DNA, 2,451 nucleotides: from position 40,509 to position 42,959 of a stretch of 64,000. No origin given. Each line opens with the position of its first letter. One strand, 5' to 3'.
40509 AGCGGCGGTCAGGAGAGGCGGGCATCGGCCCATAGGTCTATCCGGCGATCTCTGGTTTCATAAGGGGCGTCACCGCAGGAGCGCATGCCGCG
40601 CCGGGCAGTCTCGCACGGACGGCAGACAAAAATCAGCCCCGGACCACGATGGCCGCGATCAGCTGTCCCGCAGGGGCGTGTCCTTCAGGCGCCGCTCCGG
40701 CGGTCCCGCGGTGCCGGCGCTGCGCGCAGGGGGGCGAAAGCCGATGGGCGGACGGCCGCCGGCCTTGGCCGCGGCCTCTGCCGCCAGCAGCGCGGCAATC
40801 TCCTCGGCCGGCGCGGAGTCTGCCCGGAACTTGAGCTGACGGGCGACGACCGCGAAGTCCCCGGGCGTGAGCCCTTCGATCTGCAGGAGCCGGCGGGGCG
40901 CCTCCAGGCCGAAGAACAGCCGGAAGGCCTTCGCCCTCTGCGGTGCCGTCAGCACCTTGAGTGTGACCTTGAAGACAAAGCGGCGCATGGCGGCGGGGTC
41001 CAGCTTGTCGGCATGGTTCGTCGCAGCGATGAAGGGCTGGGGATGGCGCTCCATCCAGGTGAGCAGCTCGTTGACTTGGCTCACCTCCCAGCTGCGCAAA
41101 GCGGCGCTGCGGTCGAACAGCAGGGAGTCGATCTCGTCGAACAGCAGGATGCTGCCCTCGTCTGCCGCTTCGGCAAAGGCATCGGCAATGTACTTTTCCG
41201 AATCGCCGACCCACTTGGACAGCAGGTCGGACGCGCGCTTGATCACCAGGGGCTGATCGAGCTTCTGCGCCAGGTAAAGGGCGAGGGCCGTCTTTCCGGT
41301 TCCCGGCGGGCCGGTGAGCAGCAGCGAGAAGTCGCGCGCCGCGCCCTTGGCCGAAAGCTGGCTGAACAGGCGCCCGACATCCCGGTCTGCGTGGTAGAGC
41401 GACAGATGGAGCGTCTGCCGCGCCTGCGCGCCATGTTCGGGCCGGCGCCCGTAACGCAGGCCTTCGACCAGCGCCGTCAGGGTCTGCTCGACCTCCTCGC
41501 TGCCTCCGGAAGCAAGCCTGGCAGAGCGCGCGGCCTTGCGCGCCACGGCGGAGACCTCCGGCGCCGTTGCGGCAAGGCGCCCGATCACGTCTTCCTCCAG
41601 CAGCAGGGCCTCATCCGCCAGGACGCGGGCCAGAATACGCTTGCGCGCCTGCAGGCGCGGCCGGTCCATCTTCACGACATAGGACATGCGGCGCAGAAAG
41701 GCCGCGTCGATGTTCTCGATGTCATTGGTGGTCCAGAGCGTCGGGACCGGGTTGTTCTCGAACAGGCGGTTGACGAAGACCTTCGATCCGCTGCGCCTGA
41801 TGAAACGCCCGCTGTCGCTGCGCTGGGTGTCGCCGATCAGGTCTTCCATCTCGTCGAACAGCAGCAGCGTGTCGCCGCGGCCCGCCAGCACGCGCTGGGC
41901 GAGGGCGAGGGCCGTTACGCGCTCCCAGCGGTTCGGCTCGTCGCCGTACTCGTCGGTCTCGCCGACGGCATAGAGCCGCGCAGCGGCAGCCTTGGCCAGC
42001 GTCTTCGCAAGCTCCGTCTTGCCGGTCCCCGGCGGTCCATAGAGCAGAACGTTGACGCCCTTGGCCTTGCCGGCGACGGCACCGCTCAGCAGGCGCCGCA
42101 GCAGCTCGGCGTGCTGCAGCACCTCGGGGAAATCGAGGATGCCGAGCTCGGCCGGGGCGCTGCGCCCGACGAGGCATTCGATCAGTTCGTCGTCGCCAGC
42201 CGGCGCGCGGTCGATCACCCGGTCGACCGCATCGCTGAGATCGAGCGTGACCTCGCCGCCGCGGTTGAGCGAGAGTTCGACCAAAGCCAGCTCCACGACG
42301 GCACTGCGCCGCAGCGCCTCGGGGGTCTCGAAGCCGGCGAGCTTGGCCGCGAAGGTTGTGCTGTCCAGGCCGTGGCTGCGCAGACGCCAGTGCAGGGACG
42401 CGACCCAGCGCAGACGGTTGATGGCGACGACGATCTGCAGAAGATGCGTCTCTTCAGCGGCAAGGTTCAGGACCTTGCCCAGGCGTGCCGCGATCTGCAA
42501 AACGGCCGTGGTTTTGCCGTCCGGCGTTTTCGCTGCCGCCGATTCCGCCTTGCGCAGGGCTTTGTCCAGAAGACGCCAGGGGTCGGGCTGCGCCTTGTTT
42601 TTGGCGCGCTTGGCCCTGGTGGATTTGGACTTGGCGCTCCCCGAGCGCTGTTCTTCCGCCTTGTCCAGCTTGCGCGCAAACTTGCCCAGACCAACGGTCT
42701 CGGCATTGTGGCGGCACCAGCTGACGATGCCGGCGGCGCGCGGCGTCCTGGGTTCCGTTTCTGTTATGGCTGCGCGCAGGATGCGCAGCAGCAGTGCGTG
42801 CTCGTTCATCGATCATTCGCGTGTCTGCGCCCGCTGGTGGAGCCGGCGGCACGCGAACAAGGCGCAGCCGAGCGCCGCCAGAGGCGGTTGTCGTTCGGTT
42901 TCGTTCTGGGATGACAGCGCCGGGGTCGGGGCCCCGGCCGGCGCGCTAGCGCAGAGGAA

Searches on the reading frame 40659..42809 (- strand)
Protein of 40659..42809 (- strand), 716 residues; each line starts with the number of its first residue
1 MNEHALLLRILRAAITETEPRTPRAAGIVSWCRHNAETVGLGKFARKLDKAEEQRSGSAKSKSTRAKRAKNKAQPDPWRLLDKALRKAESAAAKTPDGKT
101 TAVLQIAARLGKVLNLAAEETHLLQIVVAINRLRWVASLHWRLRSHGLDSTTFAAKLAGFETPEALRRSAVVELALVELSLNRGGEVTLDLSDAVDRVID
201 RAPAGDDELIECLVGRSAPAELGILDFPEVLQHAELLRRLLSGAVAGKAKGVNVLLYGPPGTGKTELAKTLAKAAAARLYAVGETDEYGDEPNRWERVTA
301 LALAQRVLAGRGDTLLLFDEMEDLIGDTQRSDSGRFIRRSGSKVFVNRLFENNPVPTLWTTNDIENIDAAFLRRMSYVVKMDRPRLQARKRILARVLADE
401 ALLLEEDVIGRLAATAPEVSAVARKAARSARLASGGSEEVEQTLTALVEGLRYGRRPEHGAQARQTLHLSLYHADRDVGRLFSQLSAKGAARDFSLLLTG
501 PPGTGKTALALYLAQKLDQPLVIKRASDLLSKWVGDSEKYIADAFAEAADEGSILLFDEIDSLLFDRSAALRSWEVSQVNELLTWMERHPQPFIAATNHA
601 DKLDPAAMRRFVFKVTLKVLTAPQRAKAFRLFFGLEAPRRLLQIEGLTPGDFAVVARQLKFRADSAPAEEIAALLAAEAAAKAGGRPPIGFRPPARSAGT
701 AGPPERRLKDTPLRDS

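Call 3: search_protein_families(library=pfam, proteins=[window:40659-42809:-], max_evalue=0.01)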
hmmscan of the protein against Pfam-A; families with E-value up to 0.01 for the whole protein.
window:40659-42809:- (716 aa): 44 families (the best 25 are shown)
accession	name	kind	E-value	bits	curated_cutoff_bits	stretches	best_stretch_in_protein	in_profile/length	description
PF00004.35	AAA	-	7.7e-43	146.5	21.2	2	496-616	1-128/131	ATPase family associated with various cellular activities (AAA)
PF07728.20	AAA_5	-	2.6e-15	57.1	22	2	496-611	2-139/139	AAA domain (dynein-related subfamily)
PF13191.12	AAA_16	-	2e-12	48.4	32.6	2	235-293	10-64/167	AAA ATPase domain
PF13401.12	AAA_22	-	6e-10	40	27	1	495-523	7-37/130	AAA domain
PF05496.18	RuvB_N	-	4e-09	36.8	27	2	491-561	32-94/159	Holliday junction DNA helicase RuvB P-loop domain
PF07724.20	AAA_2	-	5.3e-09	36.8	27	1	495-561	5-85/166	AAA domain (Cdc48 subfamily)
PF20720.3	nSTAND3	-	5.6e-09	36.3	27.2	2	254-287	20-53/155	Novel STAND NTPase 3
PF13238.12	AAA_18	-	6.8e-09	36.7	29.4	1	497-530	2-32/128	AAA domain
PF13521.12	AAA_28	-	8.8e-09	36.2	27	1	254-274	2-22/164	AAA domain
PF01078.27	Mg_chelatase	-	5.2e-08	33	20.3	1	237-273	11-44/207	Magnesium chelatase, subunit ChlI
PF13173.12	AAA_14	-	5.3e-08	33.4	27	1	496-562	5-73/129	AAA domain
PF14532.12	Sigma54_activ_2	-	5.9e-08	33.5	25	1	488-567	16-85/138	Sigma-54 interaction domain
PF06068.19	TIP49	-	7.2e-08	32.4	23.8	1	495-538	52-97/347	TIP49 P-loop domain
PF00910.28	RNA_helicase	-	7.6e-08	33.2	21.5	1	254-279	1-26/105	RNA helicase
PF01695.23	IstB_IS21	-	9.6e-08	32.2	24.1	1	252-279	93-120/238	IstB-like ATP binding protein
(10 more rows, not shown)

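Call 4: search_protein_families(library=padloc, proteins=[window:40659-42809:-], max_evalue=0.01)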
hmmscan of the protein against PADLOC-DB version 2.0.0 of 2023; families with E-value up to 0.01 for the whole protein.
window:40659-42809:- (716 aa): 23 families
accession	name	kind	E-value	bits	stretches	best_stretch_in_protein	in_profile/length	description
PDLC02196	IetA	-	1.3e-37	128.1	3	483-632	112-264/374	-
PDLC02195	IetA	-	7e-35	119.1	2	484-627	128-274/395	-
PDLC04232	IetA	-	4.4e-31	106.5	2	495-629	118-255/330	-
PDLC04231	IetA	-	4.7e-23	80.3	2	485-628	109-252/262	-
PDLC00915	TRIP13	-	3.9e-20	70.4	2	254-399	66-226/302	TRIP13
PDLC00914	TRIP13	-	4.2e-15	54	2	310-412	141-244/302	TRIP13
PDLC04140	mad8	-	1.1e-09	36.3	1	249-278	25-54/314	mads_8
PDLC03838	DolB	-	3.4e-09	34.4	1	235-276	150-191/375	-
PDLC03920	MkoA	-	3.3e-06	23.7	1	254-274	634-654/1112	-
PDLC04606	PDC-M37B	-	8.3e-06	23.2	0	253-275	176-198/390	-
PDLC01515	Csx3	-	0.00018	19.2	0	250-275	5-30/183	"CAS-I,CAS-III; associated"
PDLC03921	MkoA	-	0.0003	16.5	0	255-273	1046-1064/1607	-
PDLC01995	RtcR_PspF2--CARF_AAA_HTH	-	0.00049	17.3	0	229-275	168-214/481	-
PDLC01045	Csx3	-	0.0005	17.4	0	247-275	103-131/286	Csx3-AAA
PDLC05079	PDC-S73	-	0.00099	16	0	254-280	194-220/752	-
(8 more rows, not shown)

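Call 5: search_protein_families(library=ncbifam, proteins=[window:40659-42809:-], max_evalue=0.01)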
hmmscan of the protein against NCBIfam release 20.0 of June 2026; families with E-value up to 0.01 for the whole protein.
window:40659-42809:- (716 aa): 74 families (the best 25 are shown)
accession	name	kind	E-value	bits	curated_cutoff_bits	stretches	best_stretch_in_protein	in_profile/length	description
NF042959.1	IteA_antiphage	equivalog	1.1e-34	120.3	510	2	483-634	115-269/367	anti-phage ATPase IteA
TIGR01243.1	CDC48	subfamily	2.9e-26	92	802.65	2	495-620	489-620/733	CDC48 family AAA ATPase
NF041006.2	cell_div_CdvC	equivalog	2.7e-21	75.9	650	2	496-631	137-284/370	cell division protein CdvC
NF003069.1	PRK03992.1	subfamily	3.9e-21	75.6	500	2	496-619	168-299/379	proteasome-activating nucleotidase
NF003229.0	PRK04195.1-5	equivalog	4.2e-21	75.1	280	2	251-414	44-195/413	replication factor C large subunit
TIGR01242.2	TIGR01242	subfamily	3.2e-20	72.4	500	2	496-620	151-283/362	proteasome-activating nucleotidase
NF047747.1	PrtsmActNtasePan2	equivalog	5.5e-19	68.7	700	2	494-619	186-319/397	proteasome-activating nucleotidase Pan2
TIGR01241.2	FtsH_fam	equivalog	3.1e-18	65.9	600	2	496-624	198-336/598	ATP-dependent zinc metalloprotease FtsH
TIGR03689.1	pup_AAA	equivalog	3.9e-18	65.5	504.75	2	496-628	219-370/512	proteasome ATPase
NF047748.1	PrtsmActNtasePan1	equivalog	1.6e-17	63.6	750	2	494-619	183-316/405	proteasome-activating nucleotidase Pan1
NF003226.0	PRK04195.1-1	equivalog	5.6e-15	55.2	588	2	237-410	26-187/405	replication factor C large subunit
TIGR03922.1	T7SS_EccA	equivalog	7.2e-15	54.5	466.65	2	495-594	314-418/557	type VII secretion AAA-ATPase EccA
NF008004.0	PRK10733.1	equivalog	2.3e-14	52.3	1008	1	494-615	186-315/644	ATP-dependent zinc metalloprotease FtsH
NF003230.0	PRK04195.1-6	equivalog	4.5e-12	45.4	441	2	252-415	40-190/494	replication factor C large subunit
NF003233.0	PRK04195.2-3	equivalog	3.4e-11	42.7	471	2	253-414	40-188/504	replication factor C large subunit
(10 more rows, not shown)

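Call 6: search_solved_structures(query=window:40659-42809:-, max_evalue=0.001)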
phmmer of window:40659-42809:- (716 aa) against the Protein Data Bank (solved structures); distinct sequences matched with E-value up to 0.001: 272 (the best 60 are shown).
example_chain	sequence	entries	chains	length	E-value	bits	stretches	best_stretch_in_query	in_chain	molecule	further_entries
9bji_A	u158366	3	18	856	2.2e-28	102.4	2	483-620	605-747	Nuclear valosin-containing protein-like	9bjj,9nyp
5vc7_A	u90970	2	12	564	1.1e-27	100.1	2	494-617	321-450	VCP-like ATPase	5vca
6oaa_B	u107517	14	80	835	1.8e-27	99.4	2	489-610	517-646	Cell division control protein 48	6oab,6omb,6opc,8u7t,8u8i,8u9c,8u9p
8dar_A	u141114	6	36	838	1.8e-27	99.4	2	489-610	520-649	Cell division control protein 48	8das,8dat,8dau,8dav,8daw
5g4g_A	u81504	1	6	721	1.9e-27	99.3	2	494-617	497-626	VCP-LIKE ATPASE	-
5g4f_A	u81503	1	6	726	1.9e-27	99.3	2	494-617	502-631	VCP-LIKE ATPASE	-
6oa9_A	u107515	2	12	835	4.6e-27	98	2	489-610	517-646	Cell division control protein 48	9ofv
7t3i_A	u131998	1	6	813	8.2e-26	93.9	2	480-640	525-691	Rix7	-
6chs_H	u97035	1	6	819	9.2e-26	93.7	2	462-611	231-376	Putative cell division control protein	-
7swl_A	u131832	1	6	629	9.6e-26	93.6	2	480-640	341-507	Rix7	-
6mat_A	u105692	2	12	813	2.1e-25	92.5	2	480-640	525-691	Rix7 mutant | Rix7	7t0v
8rhn_K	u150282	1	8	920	2.8e-24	88.8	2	495-633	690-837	ATPase family gene 2 protein homolog A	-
7wub_D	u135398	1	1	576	7.7e-24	87.4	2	489-611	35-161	Transitional endoplasmic reticulum ATPase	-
7wub_C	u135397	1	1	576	7.7e-24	87.4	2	489-611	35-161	Transitional endoplasmic reticulum ATPase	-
6mck_A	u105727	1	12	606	9.5e-24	87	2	489-611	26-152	Transitional endoplasmic reticulum ATPase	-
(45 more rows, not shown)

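Call 8: find_homologous_proteins(query=window:40659-42809:-, max_evalue=1e-10)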
Query window:40659-42809:- (716 aa): 3430 proteins with E <= 1e-10 among 8000 candidates; the best 120 are listed.
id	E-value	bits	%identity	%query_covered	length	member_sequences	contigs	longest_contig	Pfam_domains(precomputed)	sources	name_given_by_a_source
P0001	0.0e+0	1415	92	100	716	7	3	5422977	PF13173.13,PF03266.22,PF06068.20,PF13245.13,PF00004.36,PF13401.13,PF13238.13,PF05496.19,PF14532.13,PF07728.21,PF13191.13,PF01695.24,PF13479.13,PF07724.21,PF05729.19,PF13521.13,PF13207.13,PF00910.29,PF01078.28,PF13481.13,PF20720.4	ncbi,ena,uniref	ncbi:AAA family ATPase [Pelagibius sp.]|uniref:AAA family ATPase n=1 Tax=Pelagibius sp. TaxID=193123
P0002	1.8e-288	977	68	97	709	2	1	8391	PF13173.13,PF20030.6,PF13671.13,PF00004.36,PF13401.13,PF13238.13,PF07728.21,PF13191.13,PF07724.21,PF24883.3,PF05729.19,PF13521.13,PF13481.13,PF01057.24,PF06068.20,PF13245.13,PF05496.19,PF14532.13,PF01695.24,PF13479.13,PF00158.33,PF07726.18,PF12775.14,PF02367.24,PF13207.13,PF00910.29,PF01078.28,PF207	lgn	-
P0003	3.2e-230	784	57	98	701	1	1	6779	PF13173.13,PF20030.6,PF06068.20,PF13245.13,PF13671.13,PF00004.36,PF13401.13,PF13238.13,PF05496.19,PF14532.13,PF07728.21,PF13191.13,PF01695.24,PF13479.13,PF07724.21,PF05729.19,PF02367.24,PF13521.13,PF13207.13,PF00910.29,PF01078.28,PF13481.13,PF20720.4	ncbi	-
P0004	4.7e-225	767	55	97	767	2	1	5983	PF13173.13,PF20030.6,PF06068.20,PF13671.13,PF00004.36,PF13401.13,PF13238.13,PF05496.19,PF07728.21,PF13191.13,PF01695.24,PF13479.13,PF07724.21,PF24883.3,PF12775.14,PF05729.19,PF02367.24,PF13521.13,PF13207.13,PF00910.29,PF01078.28,PF20720.4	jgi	-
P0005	5.5e-225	767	55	97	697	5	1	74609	PF13173.13,PF20030.6,PF06068.20,PF13671.13,PF00004.36,PF13401.13,PF13238.13,PF05496.19,PF14532.13,PF01637.25,PF07728.21,PF13191.13,PF01695.24,PF13479.13,PF07724.21,PF05729.19,PF02367.24,PF13521.13,PF13207.13,PF00910.29,PF01078.28,PF13481.13,PF20720.4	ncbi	-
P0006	3.6e-222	758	55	97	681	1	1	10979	PF13173.13,PF20030.6,PF06068.20,PF13671.13,PF00004.36,PF13401.13,PF13238.13,PF05496.19,PF14532.13,PF07728.21,PF13191.13,PF01695.24,PF13479.13,PF07724.21,PF24883.3,PF05729.19,PF02367.24,PF13521.13,PF13207.13,PF00910.29,PF01078.28,PF13481.13,PF20720.4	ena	-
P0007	7.3e-222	757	55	97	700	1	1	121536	PF13173.13,PF20030.6,PF13671.13,PF00004.36,PF13401.13,PF13238.13,PF07728.21,PF13191.13,PF07724.21,PF05729.19,PF13521.13,PF13481.13,PF06068.20,PF05496.19,PF14532.13,PF01695.24,PF13479.13,PF12774.14,PF12775.14,PF02367.24,PF13207.13,PF00910.29,PF01078.28,PF20720.4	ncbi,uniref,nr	ncbi:ATP-binding protein [Pelagibius marinus]|uniref:ATP-binding protein n=1 Tax=Pelagibius marinus 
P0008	1.5e-221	756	54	98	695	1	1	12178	PF13173.13,PF06068.20,PF13245.13,PF13671.13,PF00004.36,PF13401.13,PF13238.13,PF05496.19,PF14532.13,PF07728.21,PF13191.13,PF01695.24,PF13479.13,PF07724.21,PF12774.14,PF12775.14,PF05729.19,PF02367.24,PF13521.13,PF13207.13,PF00910.29,PF01078.28,PF20720.4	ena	-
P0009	2.8e-219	748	55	94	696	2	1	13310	PF13173.13,PF20030.6,PF06068.20,PF13671.13,PF00004.36,PF13401.13,PF13238.13,PF05496.19,PF07728.21,PF13191.13,PF01695.24,PF13479.13,PF07724.21,PF24883.3,PF05729.19,PF02367.24,PF13521.13,PF13207.13,PF00910.29,PF01078.28,PF13481.13,PF20720.4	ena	-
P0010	6.5e-219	747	54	97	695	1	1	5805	PF20030.6,PF06068.20,PF13245.13,PF00004.36,PF13401.13,PF13238.13,PF05496.19,PF14532.13,PF07728.21,PF13191.13,PF01695.24,PF07724.21,PF02367.24,PF13521.13,PF00910.29,PF01078.28,PF13481.13,PF20720.4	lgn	-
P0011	1.0e-216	740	54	97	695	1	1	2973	PF20030.6,PF13245.13,PF00004.36,PF13401.13,PF13238.13,PF05496.19,PF14532.13,PF07728.21,PF13191.13,PF01695.24,PF02367.24,PF13521.13,PF00910.29,PF01078.28,PF13481.13,PF20720.4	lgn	-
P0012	1.8e-216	739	56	93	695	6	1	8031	PF13173.13,PF20030.6,PF06068.20,PF13671.13,PF00004.36,PF13401.13,PF13238.13,PF05496.19,PF07728.21,PF13191.13,PF01695.24,PF13479.13,PF07724.21,PF05729.19,PF13521.13,PF13207.13,PF00910.29,PF01078.28,PF13481.13,PF20720.4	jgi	-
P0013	2.9e-216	738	52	97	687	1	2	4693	PF20030.6,PF06068.20,PF13671.13,PF00004.36,PF13401.13,PF13238.13,PF05496.19,PF07728.21,PF13191.13,PF07724.21,PF05729.19,PF02367.24,PF13521.13,PF13207.13,PF00910.29,PF01078.28,PF20720.4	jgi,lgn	jgi:SpoVK/Ycf46/Vps4 family AAA+-type ATPase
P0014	8.6e-216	737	54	97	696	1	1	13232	PF00004.36,PF13401.13,PF13238.13,PF05496.19,PF14532.13,PF07728.21,PF13191.13,PF01695.24,PF13479.13,PF07724.21,PF00005.34,PF05729.19,PF02367.24,PF13521.13,PF00910.29,PF01078.28,PF13481.13,PF20720.4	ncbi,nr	ncbi:MAG: AAA family ATPase [Rhizobiales bacterium]|nr:AAA family ATPase [Hyphomicrobiales bacterium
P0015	1.0e-214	733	52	97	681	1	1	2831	PF13173.13,PF20030.6,PF13086.13,PF13671.13,PF00004.36,PF13401.13,PF13238.13,PF07728.21,PF13191.13,PF07724.21,PF05729.19,PF13521.13,PF13481.13,PF01057.24,PF06068.20,PF13245.13,PF05496.19,PF14532.13,PF01695.24,PF13479.13,PF13207.13,PF00910.29,PF01078.28,PF20720.4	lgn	-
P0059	3.8e-166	573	52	82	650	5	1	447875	PF06068.20,PF13671.13,PF00004.36,PF13401.13,PF13238.13,PF05496.19,PF07728.21,PF13191.13,PF01695.24,PF13479.13,PF05729.19,PF13521.13,PF00910.29,PF20720.4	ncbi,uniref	ncbi:AAA family ATPase [Sphingomonas sp. HF-S3]|uniref:AAA family ATPase n=1 Tax=Sphingomonas rustic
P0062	1.6e-165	570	45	97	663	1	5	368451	PF13173.13,PF20030.6,PF13086.13,PF13604.13,PF13671.13,PF00004.36,PF13401.13,PF13238.13,PF07728.21,PF00931.29,PF13191.13,PF07724.21,PF24883.3,PF05729.19,PF13521.13,PF01057.24,PF03266.22,PF06068.20,PF13245.13,PF05496.19,PF14532.13,PF01695.24,PF13479.13,PF00158.33,PF00005.34,PF12775.14,PF02367.24,PF132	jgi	jgi:transitional endoplasmic reticulum ATPase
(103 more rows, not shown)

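Call 10: find_encoding_contigs(protein=P0007, flank=8000, max_places=2)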
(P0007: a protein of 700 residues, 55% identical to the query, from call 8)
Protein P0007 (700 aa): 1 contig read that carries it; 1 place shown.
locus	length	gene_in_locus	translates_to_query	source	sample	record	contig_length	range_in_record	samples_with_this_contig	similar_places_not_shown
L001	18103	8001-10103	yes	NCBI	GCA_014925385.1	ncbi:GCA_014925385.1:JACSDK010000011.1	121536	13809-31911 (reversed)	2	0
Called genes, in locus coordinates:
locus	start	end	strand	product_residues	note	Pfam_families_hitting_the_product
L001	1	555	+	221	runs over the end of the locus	PF01812:5-FTHF_cyc-lig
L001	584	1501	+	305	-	PF01073:3Beta_HSD, PF01370:Epimerase, PF04321:RmlD_sub_bind (weak), PF05368:NmrA, PF13460:NAD_binding_10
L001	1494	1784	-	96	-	PF08770:SoxZ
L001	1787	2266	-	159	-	PF13501:SoxY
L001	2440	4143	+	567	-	PF00486:Trans_reg_C, PF13414:TPR_11 (faint), PF13428:TPR_14 (faint), PF14559:TPR_19 (faint), PF21033:RMD1-3 (faint), PF00515:TPR_1 (faint), PF12895:ANAPC3 (weak), PF13432:TPR_16 (weak), +4 more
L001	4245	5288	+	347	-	PF00291:PALP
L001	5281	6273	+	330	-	PF02423:OCD_Mu_crystall, PF01488:Shikimate_DH (weak)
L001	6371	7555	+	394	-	-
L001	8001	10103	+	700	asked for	PF13521:AAA_28 (faint), PF13481:AAA_25 (faint), PF13191:AAA_16, PF00004:AAA, PF13191:AAA_16, PF00004:AAA, PF07724:AAA_2 (weak), PF07728:AAA_5, +18 more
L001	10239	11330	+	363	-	PF00724:Oxidored_FMN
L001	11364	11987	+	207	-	PF00440:TetR_N, PF21993:TetR_C_13_2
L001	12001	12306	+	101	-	-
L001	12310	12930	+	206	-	PF03352:Adenine_glyco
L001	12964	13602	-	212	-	-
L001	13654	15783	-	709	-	PF00929:RNase_T, PF16473:Rv2179c-like (faint), PF00571:CBS, PF03445:DUF294, PF10335:DUF294_C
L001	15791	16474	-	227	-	-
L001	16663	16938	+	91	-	PF13937:DUF4212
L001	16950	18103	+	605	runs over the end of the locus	PF00474:SSF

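Call 11: find_encoding_contigs(protein=P0059, flank=8000, max_places=2)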
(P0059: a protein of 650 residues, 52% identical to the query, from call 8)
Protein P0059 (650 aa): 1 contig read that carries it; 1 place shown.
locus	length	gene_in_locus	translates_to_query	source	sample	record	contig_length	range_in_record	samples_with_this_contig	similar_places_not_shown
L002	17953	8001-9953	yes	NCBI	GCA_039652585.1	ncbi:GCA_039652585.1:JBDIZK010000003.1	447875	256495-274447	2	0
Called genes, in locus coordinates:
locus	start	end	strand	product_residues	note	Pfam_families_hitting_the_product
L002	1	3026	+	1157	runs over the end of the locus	PF02811:PHP, PF07733:DNA_pol3_alpha, PF17657:DNA_pol3_finger, PF14579:HHH_6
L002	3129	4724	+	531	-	PF00501:AMP-binding, PF13193:AMP-binding_C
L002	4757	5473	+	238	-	PF00857:Isochorismatase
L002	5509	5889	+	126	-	PF01042:Ribonuc_L-PSP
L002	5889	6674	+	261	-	PF00561:Abhydrolase_1, PF12146:Hydrolase_4, PF12697:Abhydrolase_6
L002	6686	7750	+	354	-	PF00296:Bac_luciferase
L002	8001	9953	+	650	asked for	PF00910:RNA_helicase (faint), PF05729:NACHT (faint), PF13401:AAA_22 (faint), PF20720:nSTAND3 (faint), PF13191:AAA_16 (weak), PF00004:AAA, PF00004:AAA, PF07728:AAA_5 (weak), +7 more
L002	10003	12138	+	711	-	PF00657:Lipase_GDSL, PF13472:Lipase_GDSL_2, PF01522:Polysacc_deac_1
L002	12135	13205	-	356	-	PF04055:Radical_SAM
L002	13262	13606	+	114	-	PF00903:Glyoxalase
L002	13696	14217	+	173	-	PF10722:YbjN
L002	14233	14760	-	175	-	PF00994:MoCF_biosynth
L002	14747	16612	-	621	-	PF01464:SLT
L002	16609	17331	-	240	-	PF03167:UDG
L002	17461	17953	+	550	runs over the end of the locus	PF00890:FAD_binding_2 (faint), PF01266:DAO (faint), PF01494:FAD_binding_3 (faint), PF01946:Thi4 (faint), PF07992:Pyr_redox_2 (faint), PF13450:NAD_binding_8 (weak), PF21162:ETFQO_UQ-bd, PF05187:Fer4_ETF_QO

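Call 12: find_encoding_contigs(protein=P0062, flank=8000, max_places=2)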
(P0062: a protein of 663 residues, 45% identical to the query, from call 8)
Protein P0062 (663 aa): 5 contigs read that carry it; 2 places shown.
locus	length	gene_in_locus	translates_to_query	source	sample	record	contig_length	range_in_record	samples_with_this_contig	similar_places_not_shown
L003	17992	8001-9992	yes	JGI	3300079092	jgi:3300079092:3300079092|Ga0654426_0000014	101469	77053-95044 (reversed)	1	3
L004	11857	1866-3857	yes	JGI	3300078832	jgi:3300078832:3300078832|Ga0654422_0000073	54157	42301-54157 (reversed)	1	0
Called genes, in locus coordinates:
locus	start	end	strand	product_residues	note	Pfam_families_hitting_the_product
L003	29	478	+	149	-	PF00160:Pro_isomerase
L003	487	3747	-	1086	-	PF07733:DNA_pol3_alpha, PF17657:DNA_pol3_finger, PF14579:HHH_6, PF01336:tRNA_anti-codon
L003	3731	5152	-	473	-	PF11799:IMS_C (weak)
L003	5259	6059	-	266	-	-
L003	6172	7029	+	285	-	PF00483:NTP_transferase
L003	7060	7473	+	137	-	PF13470:PIN_3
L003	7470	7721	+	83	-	-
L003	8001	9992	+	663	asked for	PF13086:AAA_11 (faint), PF00931:NB-ARC (faint), PF03266:NTPase_1 (faint), PF01695:IstB_IS21 (faint), PF00004:AAA, PF13191:AAA_16 (weak), PF00004:AAA, PF07728:AAA_5 (weak), +24 more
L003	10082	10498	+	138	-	-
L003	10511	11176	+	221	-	-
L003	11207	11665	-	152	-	-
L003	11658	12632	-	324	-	-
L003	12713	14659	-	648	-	PF07730:HisKA_3 (weak), PF02518:HATPase_c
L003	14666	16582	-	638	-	PF02518:HATPase_c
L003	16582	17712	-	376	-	PF06674:DUF1176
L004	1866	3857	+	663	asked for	PF13086:AAA_11 (faint), PF00931:NB-ARC (faint), PF03266:NTPase_1 (faint), PF01695:IstB_IS21 (faint), PF00004:AAA, PF13191:AAA_16 (weak), PF00004:AAA, PF07728:AAA_5 (weak), +24 more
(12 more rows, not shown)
